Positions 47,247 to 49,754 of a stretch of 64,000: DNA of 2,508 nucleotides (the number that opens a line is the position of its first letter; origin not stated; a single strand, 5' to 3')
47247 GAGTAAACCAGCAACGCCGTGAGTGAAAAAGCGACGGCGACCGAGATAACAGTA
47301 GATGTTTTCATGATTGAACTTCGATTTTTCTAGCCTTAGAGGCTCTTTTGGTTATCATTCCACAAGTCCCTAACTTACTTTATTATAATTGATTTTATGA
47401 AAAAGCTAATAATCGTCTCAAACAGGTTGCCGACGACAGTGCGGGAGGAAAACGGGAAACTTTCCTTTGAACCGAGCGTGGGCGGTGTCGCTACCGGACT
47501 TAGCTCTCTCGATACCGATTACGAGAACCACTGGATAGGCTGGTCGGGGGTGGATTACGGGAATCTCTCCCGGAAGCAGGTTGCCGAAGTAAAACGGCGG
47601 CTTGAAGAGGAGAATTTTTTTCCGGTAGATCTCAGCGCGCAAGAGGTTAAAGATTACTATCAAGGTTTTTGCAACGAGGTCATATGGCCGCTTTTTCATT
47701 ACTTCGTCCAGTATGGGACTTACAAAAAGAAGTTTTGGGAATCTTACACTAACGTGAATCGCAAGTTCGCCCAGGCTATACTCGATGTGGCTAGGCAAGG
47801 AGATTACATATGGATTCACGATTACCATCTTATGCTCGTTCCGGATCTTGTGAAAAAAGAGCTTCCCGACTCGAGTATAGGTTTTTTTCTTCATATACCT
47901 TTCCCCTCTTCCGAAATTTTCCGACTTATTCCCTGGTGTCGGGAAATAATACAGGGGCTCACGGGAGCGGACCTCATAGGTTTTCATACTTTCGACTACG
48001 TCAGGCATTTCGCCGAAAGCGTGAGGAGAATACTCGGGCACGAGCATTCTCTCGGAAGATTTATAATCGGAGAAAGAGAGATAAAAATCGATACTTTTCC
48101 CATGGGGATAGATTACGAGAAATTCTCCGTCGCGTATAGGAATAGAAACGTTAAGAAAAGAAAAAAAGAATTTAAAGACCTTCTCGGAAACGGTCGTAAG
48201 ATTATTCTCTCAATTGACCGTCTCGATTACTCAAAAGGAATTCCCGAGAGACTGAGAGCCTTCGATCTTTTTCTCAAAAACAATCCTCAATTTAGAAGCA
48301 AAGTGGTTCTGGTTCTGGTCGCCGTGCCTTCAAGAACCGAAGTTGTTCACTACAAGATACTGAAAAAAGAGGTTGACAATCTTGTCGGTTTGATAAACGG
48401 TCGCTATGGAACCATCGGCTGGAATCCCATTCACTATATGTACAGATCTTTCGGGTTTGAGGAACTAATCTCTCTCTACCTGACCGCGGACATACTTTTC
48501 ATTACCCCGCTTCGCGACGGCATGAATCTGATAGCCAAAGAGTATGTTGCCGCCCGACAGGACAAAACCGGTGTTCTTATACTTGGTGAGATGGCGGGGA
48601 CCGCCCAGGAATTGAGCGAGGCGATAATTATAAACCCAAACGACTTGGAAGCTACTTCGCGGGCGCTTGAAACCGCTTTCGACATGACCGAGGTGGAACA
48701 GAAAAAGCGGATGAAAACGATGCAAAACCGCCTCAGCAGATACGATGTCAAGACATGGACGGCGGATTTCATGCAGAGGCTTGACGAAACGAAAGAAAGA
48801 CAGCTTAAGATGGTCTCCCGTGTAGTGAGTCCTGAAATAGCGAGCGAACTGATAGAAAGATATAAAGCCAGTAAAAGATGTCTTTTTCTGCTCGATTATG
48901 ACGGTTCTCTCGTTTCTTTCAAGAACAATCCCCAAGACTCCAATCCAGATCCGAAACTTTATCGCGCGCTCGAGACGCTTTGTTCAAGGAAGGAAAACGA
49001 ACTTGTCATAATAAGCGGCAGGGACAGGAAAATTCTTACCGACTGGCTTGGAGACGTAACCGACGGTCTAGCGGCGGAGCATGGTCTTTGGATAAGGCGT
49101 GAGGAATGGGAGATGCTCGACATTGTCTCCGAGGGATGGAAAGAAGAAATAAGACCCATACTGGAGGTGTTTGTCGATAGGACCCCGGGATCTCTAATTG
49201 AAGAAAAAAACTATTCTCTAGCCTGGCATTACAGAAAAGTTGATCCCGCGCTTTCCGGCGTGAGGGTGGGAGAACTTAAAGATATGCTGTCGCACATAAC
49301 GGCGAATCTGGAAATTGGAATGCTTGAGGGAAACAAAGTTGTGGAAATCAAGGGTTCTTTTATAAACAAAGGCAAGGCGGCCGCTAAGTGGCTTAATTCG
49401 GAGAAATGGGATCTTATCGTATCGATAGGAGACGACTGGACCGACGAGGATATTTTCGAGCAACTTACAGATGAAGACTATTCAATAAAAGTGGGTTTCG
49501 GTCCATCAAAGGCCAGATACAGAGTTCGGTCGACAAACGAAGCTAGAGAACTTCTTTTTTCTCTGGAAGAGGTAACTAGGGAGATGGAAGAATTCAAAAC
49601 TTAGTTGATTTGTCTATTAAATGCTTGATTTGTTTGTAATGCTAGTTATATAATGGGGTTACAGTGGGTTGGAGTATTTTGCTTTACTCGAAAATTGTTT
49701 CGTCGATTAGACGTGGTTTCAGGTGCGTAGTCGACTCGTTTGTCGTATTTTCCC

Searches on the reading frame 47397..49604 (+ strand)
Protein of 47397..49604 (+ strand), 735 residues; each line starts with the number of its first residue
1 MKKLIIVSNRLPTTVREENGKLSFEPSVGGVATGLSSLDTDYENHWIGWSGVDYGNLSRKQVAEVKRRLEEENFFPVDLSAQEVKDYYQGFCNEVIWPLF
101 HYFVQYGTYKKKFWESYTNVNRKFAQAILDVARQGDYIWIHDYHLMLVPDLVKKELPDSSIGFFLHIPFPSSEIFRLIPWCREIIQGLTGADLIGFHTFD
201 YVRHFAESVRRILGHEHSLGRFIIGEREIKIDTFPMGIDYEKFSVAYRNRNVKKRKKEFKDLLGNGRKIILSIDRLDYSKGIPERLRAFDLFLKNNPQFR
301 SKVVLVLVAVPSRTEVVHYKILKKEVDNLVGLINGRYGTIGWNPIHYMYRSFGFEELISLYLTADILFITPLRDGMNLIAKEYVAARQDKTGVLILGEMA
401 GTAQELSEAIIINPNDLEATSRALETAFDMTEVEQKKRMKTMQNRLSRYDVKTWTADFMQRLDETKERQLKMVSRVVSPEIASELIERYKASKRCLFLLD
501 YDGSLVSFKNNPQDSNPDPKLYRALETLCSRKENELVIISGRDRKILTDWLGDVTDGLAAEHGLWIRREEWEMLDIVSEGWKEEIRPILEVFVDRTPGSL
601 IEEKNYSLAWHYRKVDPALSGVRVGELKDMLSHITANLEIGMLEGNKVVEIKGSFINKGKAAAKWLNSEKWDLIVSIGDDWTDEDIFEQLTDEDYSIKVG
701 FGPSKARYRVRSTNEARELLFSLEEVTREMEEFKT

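Call 8: search_protein_families(library=pfam, proteins=[window:47397-49604:+], max_evalue=0.01)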
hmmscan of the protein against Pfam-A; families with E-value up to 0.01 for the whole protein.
window:47397-49604:+ (735 aa): 3 families
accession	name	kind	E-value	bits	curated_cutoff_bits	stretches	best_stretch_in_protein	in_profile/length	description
PF00982.27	Glyco_transf_20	-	2.8e-158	528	32.5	1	3-463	2-472/473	Glycosyltransferase family 20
PF02358.22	Trehalose_PPase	-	7.8e-45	153.2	27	1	498-709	1-230/235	Trehalose-phosphatase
PF00534.26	Glycos_transf_1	-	0.0016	18.5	26.4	0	255-306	3-51/172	Glycosyl transferases group 1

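Call 9: find_encoding_contigs(protein=window:47397-49604:+, flank=10000, max_places=6)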
Protein window:47397-49604:+ (735 aa): 2 contigs read that carry it; 1 place shown.
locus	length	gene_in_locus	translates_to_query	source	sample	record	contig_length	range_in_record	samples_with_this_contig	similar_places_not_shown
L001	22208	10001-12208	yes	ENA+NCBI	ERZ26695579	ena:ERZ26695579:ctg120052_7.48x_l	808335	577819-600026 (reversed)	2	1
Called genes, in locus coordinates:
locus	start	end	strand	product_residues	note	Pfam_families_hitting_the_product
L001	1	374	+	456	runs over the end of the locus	PF08529:NusA_N, PF13184:KH_NusA_1st, PF26594:KH_NusA_2nd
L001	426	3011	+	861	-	PF04760:IF2_N, PF00009:GTP_EFTU, PF00025:Arf (faint), PF00071:Ras (weak), PF01926:MMR_HSR1, PF22042:EF-G_D2, PF11987:IF-2, PF03144:GTP_EFTU_D2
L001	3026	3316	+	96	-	PF04456:DUF503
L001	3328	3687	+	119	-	PF02033:RBFA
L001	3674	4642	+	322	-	PF01368:DHH, PF02272:DHHA1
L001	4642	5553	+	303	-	PF01509:TruB_N, PF16198:TruB_C_2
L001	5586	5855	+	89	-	PF00312:Ribosomal_S15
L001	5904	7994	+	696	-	PF01138:RNase_PH, PF03725:RNase_PH_C, PF03726:PNPase, PF01138:RNase_PH, PF00013:KH_1, PF00575:S1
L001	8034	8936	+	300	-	PF01745:IPT, PF01715:IPPT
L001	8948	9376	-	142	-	PF03918:CcmH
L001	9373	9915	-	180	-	PF00578:AhpC-TSA, PF08534:Redoxin, PF00085:Thioredoxin, PF13098:Thioredoxin_2, PF13905:Thioredoxin_8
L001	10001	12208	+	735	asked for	PF00982:Glyco_transf_20, PF02358:Trehalose_PPase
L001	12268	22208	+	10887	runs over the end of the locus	-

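Call 29: find_related_loci(query=window:47397-49604:+, collection=genome_contigs, flank=10000)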
Query window:47397-49604:+ (735 aa) in genome_contigs; peptide patterns used: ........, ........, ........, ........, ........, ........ (x = any residue, [..] = any of these).
215 stretches matched a pattern; 183 encode a relative of the query (tblastn E <= 1e-3); the best 80 are kept; 80 distinct loci.
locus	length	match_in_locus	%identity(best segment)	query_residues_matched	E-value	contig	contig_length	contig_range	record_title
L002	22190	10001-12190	85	1-730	0e+0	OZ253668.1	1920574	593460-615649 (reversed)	MAG: Thermodesulfobacteriota bacterium isolate f530718b-0ed1-4fd9-8463-ff378a1067cc genome assembly, chromosome: 1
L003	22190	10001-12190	85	1-730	0e+0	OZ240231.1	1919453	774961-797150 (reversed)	MAG: Thermodesulfobacteriota bacterium isolate c8c6e5a5-4c4e-4c66-95f7-eb3608dbd0ad genome assembly, chromosome: 1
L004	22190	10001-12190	85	1-730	0e+0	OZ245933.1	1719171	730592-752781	MAG: Thermodesulfobacteriota bacterium isolate 263b4f05-1b2c-42db-935d-865eb6a8296e genome assembly, chromosome: 1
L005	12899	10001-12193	85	1-731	0e+0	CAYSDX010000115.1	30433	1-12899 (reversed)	MAG TPA_asm: uncultured Spirochaetia bacterium isolate SRP338948_co1_69 genome assembly, contig: k141_441296, whole geno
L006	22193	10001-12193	85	1-731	0e+0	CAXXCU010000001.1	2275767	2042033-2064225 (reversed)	MAG: Thermodesulfobacteriota bacterium isolate 4efedf9e-3e77-46ca-ab62-2aefeacd466c genome assembly, contig: contig_1, w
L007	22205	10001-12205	84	1-735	0e+0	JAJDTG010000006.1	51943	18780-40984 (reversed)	MAG: Candidatus Dadabacteria bacterium isolate jk18x11bins.6 k141_83867, whole genome shotgun sequence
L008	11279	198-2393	84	1-732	0e+0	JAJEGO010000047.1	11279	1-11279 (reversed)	MAG: Candidatus Dadabacteria bacterium isolate p16x57bins.17 k141_877004, whole genome shotgun sequence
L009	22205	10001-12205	83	1-735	0e+0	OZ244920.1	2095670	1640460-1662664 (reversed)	MAG: Thermodesulfobacteriota bacterium isolate b9bca27b-65d2-4e2f-9395-4ed0975bd336 genome assembly, chromosome: 1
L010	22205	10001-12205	83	1-735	0e+0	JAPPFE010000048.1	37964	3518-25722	MAG: Candidatus Dadabacteria bacterium isolate RHO1_bin_23 NODE_2085_length_37964_cov_37.039199, whole genome shotgun se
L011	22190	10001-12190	85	1-730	0e+0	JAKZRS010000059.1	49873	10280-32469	MAG: Thermodesulfobacteriota bacterium isolate Langseth_MAG_00013 Langseth_MAG_00013_000000000059, whole genome shotgun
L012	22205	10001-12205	83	1-735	0e+0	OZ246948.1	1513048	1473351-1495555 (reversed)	MAG: Thermodesulfobacteriota bacterium isolate d696c60b-6efb-4378-b5c3-90a1f47793ec genome assembly, chromosome: 1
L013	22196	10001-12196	83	1-732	0e+0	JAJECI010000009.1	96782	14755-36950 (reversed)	MAG: Candidatus Dadabacteria bacterium isolate jk18xAbins.11 k141_1450539, whole genome shotgun sequence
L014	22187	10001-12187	84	1-729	0e+0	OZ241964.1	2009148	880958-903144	MAG: Thermodesulfobacteriota bacterium isolate f5ee5f3d-b5e6-4f91-bea9-ad3977f1f42d genome assembly, chromosome: 1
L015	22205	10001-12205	83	1-735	0e+0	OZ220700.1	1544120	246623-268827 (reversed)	MAG: Thermodesulfobacteriota bacterium isolate c78cfef9-89c4-44c9-956d-f6b471e4c892 genome assembly, chromosome: 1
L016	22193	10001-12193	83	1-731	0e+0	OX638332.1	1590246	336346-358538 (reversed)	MAG: Candidatus Dadabacteria bacterium isolate 28c7ac20-cd97-4a81-9be0-f5b43b5a8d2b genome assembly, chromosome: 1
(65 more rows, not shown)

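Call 37: find_homologous_proteins(query=L002:12235-13224:+, max_evalue=1e-100)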
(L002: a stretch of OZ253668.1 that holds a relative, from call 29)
Query L002:12235-13224:+ (330 aa): 7804 proteins with E <= 1e-100 among 8000 candidates; the best 120 are listed.
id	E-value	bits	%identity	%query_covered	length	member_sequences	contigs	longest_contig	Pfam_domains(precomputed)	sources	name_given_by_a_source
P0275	4.1e-204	695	91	100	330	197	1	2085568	PF00248.28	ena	-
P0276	4.2e-204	695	90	100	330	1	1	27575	PF00248.28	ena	-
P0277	2.1e-203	693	90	100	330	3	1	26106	PF00248.28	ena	-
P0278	3.7e-203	692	89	100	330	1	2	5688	PF00248.28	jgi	jgi:aryl-alcohol dehydrogenase-like predicted oxidoreductase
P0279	2.0e-198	677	86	100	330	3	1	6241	PF00248.28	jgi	-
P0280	2.5e-195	666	87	100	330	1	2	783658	PF00248.28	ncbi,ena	-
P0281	1.9e-194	664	87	100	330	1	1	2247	PF00248.28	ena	-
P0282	1.7e-189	647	90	93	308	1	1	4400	PF00248.28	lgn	-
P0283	2.1e-188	644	83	100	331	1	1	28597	PF00248.28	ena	-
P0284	7.0e-184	629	82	100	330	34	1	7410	PF00248.28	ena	-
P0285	1.2e-183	628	82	100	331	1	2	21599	PF00248.28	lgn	-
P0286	4.8e-181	619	80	100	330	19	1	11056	PF00248.28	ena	-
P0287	1.9e-179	614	81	100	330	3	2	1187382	PF00248.28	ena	-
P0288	8.6e-177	605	88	89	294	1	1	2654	PF00248.28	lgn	-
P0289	1.7e-169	582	74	100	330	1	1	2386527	PF00248.28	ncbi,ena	-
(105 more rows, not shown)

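Call 38: list_cluster_members(proteins=[P0275, P0280, P0284, P0286, P0287, P0277])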
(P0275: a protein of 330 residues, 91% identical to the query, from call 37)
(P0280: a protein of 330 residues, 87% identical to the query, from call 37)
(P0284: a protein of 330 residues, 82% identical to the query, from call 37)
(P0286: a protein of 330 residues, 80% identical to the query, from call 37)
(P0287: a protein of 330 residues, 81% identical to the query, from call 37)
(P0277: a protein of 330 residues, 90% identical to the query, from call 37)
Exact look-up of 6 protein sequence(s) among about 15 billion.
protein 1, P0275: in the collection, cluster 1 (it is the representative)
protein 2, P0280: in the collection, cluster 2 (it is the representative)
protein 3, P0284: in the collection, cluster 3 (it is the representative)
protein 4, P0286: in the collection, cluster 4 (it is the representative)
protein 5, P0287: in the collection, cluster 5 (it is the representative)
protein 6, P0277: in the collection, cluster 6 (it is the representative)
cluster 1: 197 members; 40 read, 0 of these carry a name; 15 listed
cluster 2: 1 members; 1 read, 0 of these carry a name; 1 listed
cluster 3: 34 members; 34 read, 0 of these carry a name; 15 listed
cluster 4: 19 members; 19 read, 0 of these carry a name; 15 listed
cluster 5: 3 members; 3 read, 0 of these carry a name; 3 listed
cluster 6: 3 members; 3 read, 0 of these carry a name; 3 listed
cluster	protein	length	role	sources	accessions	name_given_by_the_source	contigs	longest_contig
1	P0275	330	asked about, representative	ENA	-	-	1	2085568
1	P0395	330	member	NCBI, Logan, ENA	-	-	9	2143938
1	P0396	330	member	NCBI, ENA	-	-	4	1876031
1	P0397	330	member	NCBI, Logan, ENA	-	-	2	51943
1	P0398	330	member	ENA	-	-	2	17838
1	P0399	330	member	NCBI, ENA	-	-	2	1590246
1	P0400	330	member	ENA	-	-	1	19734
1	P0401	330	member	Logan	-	-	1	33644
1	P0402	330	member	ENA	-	-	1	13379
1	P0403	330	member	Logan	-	-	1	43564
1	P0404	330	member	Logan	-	-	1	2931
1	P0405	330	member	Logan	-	-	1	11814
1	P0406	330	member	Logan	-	-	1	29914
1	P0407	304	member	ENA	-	-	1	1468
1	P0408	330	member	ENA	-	-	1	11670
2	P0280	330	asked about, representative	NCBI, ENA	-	-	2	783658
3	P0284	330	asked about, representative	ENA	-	-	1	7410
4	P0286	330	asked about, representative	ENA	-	-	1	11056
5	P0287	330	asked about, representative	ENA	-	-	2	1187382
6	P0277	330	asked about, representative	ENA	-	-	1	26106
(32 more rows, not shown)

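Call 39: find_encoding_contigs(protein=P0280, flank=10000, max_places=4)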
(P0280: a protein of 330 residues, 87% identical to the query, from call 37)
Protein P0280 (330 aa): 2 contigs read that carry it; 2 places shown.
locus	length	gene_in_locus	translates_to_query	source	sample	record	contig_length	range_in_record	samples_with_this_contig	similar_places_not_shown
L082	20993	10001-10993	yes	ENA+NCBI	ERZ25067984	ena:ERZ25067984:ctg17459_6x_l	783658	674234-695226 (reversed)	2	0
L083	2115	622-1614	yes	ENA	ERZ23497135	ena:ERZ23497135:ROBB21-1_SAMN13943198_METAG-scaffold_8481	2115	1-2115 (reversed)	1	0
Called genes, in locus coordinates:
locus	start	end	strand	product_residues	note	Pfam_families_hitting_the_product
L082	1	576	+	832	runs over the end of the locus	PF04760:IF2_N, PF00009:GTP_EFTU, PF01926:MMR_HSR1, PF22042:EF-G_D2, PF11987:IF-2, PF03144:GTP_EFTU_D2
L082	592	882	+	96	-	PF04456:DUF503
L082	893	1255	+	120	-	PF02033:RBFA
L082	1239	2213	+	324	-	PF01368:DHH, PF02272:DHHA1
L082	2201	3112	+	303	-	PF01509:TruB_N, PF16198:TruB_C_2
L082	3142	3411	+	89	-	PF00312:Ribosomal_S15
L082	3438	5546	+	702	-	PF01138:RNase_PH, PF03725:RNase_PH_C, PF03726:PNPase, PF01138:RNase_PH, PF00013:KH_1, PF00575:S1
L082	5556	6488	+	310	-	PF01745:IPT, PF01715:IPPT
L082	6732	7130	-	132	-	PF03918:CcmH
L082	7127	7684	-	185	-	PF00578:AhpC-TSA, PF08534:Redoxin, PF00085:Thioredoxin, PF13098:Thioredoxin_2 (weak), PF13905:Thioredoxin_8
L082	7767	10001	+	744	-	PF00982:Glyco_transf_20, PF02358:Trehalose_PPase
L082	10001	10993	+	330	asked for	PF00248:Aldo_ket_red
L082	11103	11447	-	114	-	PF00702:Hydrolase, PF13419:HAD_2, PF13242:Hydrolase_like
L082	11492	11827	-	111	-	PF00702:Hydrolase (weak), PF13419:HAD_2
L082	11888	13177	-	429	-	PF00390:malic, PF03949:Malic_M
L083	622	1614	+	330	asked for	PF00248:Aldo_ket_red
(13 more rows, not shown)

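Call 40: find_encoding_contigs(protein=P0287, flank=10000, max_places=4)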
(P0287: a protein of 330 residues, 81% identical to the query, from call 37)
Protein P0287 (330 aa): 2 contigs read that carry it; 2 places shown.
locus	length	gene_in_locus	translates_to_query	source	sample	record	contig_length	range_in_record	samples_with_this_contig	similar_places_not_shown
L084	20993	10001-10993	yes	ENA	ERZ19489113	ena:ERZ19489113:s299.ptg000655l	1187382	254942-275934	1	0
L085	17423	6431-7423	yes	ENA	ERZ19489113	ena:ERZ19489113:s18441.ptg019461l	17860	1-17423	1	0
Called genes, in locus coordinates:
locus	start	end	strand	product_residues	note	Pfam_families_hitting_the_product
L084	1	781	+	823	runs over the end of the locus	PF04760:IF2_N, PF00009:GTP_EFTU, PF00025:Arf (faint), PF00071:Ras (faint), PF01926:MMR_HSR1, PF22042:EF-G_D2, PF11987:IF-2, PF03144:GTP_EFTU_D2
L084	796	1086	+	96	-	PF04456:DUF503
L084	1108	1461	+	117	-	PF02033:RBFA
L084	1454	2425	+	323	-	PF01368:DHH, PF02272:DHHA1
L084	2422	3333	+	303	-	PF01509:TruB_N, PF16198:TruB_C_2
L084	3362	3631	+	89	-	PF00312:Ribosomal_S15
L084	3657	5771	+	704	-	PF01138:RNase_PH, PF03725:RNase_PH_C, PF03726:PNPase, PF01138:RNase_PH, PF00013:KH_1, PF00575:S1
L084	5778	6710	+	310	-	PF01745:IPT, PF01715:IPPT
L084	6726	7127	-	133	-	PF03918:CcmH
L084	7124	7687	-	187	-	PF00578:AhpC-TSA, PF08534:Redoxin, PF00085:Thioredoxin, PF13905:Thioredoxin_8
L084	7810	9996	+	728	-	PF00982:Glyco_transf_20, PF02358:Trehalose_PPase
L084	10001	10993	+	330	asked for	PF00248:Aldo_ket_red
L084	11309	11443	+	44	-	-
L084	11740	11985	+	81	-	PF02604:PhdYeFM_antitox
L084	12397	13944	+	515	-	PF13175:AAA_15, PF13304:AAA_21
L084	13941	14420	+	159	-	-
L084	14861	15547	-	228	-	PF00702:Hydrolase, PF12710:HAD, PF13419:HAD_2, PF13242:Hydrolase_like (weak)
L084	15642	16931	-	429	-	PF00390:malic, PF03949:Malic_M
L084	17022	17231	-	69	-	PF09723:Zn_ribbon_8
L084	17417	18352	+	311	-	PF01555:N6_N4_Mtase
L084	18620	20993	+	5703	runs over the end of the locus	PF21605:CRLF2-like_D2 (faint), PF25059:FN3_DSCAM-DSCAML_C (faint), PF00041:fn3, PF03160:Calx-beta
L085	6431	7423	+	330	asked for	PF00248:Aldo_ket_red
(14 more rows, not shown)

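Call 81: search_protein_families(library=pfam, proteins=[L084:18620-20992:+], max_evalue=0.001)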
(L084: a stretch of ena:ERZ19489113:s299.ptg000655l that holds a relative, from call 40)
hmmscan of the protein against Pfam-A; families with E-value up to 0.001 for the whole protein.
L084:18620-20992:+ (791 aa): 1 family
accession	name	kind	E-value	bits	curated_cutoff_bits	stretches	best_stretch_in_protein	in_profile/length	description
PF00041.27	fn3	-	1.4e-07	32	25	1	303-387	3-79/84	Fibronectin type III domain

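Call 91: find_encoding_contigs(protein=P0395, flank=10000, max_places=8)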
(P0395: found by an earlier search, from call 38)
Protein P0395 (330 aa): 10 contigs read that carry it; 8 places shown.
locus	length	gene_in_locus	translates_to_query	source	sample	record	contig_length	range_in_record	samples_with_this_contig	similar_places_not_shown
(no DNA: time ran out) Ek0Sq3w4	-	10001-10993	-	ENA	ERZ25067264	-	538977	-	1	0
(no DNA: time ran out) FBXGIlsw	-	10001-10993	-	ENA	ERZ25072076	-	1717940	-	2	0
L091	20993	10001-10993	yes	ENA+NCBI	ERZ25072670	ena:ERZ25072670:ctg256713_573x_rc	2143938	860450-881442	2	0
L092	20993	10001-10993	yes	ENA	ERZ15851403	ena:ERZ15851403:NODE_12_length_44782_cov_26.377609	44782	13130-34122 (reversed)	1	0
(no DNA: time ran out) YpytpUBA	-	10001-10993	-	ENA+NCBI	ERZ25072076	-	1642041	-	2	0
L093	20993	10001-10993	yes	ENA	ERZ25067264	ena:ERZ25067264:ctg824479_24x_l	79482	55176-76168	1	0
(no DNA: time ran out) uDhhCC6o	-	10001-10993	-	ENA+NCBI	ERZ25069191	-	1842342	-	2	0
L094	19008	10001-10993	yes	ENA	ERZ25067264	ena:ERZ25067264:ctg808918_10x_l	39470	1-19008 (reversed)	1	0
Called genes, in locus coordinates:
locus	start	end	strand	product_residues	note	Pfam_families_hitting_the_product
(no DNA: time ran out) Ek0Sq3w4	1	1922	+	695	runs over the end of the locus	PF01138:RNase_PH, PF03725:RNase_PH_C, PF03726:PNPase, PF01138:RNase_PH, PF00013:KH_1, PF00575:S1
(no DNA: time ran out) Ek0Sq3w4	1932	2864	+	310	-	PF01745:IPT, PF01715:IPPT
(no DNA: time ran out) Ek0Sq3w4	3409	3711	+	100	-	PF00530:SRCR (weak)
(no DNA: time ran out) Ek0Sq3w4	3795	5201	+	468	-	-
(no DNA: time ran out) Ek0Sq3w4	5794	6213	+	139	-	-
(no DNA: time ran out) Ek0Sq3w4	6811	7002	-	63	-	PF03918:CcmH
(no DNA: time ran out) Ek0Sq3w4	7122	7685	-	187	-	PF13098:Thioredoxin_2 (weak), PF00578:AhpC-TSA, PF08534:Redoxin, PF00085:Thioredoxin, PF13905:Thioredoxin_8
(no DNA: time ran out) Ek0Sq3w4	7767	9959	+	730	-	PF00982:Glyco_transf_20, PF02358:Trehalose_PPase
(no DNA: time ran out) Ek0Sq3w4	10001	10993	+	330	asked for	PF00248:Aldo_ket_red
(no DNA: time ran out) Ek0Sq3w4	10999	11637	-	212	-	PF00702:Hydrolase, PF13419:HAD_2, PF13242:Hydrolase_like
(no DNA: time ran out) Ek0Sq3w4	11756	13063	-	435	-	PF00390:malic, PF03949:Malic_M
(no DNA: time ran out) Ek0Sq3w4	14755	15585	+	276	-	PF04072:LCM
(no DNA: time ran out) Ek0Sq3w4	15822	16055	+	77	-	PF15937:PrlF_antitoxin, PF04014:MazE_antitoxin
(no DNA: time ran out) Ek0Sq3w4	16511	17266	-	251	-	PF02683:DsbD_TM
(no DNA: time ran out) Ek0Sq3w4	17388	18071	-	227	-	PF09837:DUF2064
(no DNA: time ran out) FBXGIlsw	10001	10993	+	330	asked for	PF00248:Aldo_ket_red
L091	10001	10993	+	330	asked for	PF00248:Aldo_ket_red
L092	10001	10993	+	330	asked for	PF00248:Aldo_ket_red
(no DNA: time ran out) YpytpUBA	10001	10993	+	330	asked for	PF00248:Aldo_ket_red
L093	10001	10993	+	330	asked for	PF00248:Aldo_ket_red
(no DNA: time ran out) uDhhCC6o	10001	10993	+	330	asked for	PF00248:Aldo_ket_red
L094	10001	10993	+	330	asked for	PF00248:Aldo_ket_red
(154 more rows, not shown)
